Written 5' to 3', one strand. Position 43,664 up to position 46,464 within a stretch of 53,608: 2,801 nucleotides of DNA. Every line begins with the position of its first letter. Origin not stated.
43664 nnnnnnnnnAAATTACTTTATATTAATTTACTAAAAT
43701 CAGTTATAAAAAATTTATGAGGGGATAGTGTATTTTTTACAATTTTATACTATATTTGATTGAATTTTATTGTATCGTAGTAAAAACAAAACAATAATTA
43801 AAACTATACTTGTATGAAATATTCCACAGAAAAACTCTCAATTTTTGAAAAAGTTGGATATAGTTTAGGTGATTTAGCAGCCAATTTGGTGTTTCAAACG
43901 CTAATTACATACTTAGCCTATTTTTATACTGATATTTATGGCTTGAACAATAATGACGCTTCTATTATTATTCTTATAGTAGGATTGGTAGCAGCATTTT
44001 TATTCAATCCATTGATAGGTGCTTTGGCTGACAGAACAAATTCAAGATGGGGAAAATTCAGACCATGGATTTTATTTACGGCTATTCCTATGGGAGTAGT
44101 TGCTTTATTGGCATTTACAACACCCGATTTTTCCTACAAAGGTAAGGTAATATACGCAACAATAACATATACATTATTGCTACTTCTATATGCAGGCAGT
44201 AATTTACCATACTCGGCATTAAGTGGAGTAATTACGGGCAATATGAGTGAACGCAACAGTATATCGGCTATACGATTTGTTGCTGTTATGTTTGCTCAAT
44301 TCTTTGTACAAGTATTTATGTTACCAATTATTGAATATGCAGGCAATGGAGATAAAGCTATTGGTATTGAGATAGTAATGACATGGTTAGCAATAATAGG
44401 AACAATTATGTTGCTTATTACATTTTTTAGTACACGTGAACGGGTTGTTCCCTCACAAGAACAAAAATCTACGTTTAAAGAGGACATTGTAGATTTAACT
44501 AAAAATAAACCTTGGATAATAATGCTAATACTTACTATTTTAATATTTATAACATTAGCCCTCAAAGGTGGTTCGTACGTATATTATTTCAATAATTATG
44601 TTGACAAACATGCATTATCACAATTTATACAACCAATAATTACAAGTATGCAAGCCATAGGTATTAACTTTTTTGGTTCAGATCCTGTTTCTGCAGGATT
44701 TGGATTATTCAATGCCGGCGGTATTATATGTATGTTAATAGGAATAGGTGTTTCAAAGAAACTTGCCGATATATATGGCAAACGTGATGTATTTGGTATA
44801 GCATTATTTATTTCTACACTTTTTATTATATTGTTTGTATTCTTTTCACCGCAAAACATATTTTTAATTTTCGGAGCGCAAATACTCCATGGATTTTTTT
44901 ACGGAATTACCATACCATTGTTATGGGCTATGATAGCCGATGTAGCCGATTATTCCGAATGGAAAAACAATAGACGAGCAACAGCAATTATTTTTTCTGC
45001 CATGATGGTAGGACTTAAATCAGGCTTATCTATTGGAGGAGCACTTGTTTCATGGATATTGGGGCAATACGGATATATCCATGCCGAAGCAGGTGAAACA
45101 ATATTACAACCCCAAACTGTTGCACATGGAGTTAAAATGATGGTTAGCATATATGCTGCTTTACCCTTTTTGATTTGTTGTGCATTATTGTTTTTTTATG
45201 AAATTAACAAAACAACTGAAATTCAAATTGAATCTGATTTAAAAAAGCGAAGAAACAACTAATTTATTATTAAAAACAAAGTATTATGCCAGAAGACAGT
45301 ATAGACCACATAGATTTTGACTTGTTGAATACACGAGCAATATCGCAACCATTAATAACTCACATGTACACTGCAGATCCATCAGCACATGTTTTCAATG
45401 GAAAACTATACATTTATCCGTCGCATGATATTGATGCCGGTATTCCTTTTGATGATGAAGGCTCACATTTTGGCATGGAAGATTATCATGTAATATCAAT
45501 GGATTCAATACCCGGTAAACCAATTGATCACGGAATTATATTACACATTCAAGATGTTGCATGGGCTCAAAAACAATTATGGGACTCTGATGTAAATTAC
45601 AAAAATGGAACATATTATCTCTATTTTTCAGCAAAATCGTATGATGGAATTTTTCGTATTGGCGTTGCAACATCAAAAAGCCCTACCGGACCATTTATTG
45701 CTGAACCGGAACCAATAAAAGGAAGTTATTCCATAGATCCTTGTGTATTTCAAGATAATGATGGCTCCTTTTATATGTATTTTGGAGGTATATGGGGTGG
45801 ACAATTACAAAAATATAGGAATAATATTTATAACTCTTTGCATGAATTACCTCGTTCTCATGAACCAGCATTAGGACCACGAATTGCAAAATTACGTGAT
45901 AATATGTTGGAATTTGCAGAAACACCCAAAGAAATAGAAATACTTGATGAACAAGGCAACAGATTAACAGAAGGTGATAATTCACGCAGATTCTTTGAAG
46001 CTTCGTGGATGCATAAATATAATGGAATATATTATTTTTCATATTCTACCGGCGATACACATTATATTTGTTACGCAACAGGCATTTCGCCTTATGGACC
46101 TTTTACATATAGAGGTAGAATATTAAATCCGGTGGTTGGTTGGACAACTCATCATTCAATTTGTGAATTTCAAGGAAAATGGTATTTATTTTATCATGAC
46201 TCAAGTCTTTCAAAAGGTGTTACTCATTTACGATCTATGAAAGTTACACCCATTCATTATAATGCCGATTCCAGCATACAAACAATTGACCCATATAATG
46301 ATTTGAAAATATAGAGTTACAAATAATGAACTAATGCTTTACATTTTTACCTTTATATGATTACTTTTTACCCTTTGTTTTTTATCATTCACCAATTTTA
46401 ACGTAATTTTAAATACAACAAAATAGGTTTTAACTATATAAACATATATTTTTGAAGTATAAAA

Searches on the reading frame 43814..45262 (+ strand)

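Call 65: search_protein_families(library=pfam, proteins=[window:43814-45262:+], max_evalue=0.001)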
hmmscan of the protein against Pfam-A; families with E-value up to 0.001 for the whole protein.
window:43814-45262:+ (482 aa): 2 families
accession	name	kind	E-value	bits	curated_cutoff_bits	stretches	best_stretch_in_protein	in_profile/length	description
PF13347.12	MFS_2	-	1.5e-72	245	27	2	15-286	1-278/427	MFS/sugar transport protein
PF07690.21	MFS_1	-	3.2e-17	62.9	33.4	2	278-416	13-149/347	Major Facilitator Superfamily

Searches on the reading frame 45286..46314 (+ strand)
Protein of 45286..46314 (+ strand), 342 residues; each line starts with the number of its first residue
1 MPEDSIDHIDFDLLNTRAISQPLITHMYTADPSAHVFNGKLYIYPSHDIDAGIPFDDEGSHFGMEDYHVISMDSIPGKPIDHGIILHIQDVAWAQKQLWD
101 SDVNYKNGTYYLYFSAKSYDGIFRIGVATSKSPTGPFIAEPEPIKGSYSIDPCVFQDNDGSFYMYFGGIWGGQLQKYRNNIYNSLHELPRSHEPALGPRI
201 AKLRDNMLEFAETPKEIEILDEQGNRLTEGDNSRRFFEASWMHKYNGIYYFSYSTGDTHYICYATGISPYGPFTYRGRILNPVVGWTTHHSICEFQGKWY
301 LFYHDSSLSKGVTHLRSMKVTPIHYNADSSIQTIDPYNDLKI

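Call 65: search_protein_families(library=pfam, proteins=[window:45286-46314:+], max_evalue=0.001)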
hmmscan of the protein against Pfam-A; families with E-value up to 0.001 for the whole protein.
window:45286-46314:+ (342 aa): 1 family
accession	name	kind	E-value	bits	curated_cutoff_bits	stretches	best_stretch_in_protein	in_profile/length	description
PF04616.20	Glyco_hydro_43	-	8.3e-25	88.1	32.2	1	90-328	58-285/288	Glycosyl hydrolases family 43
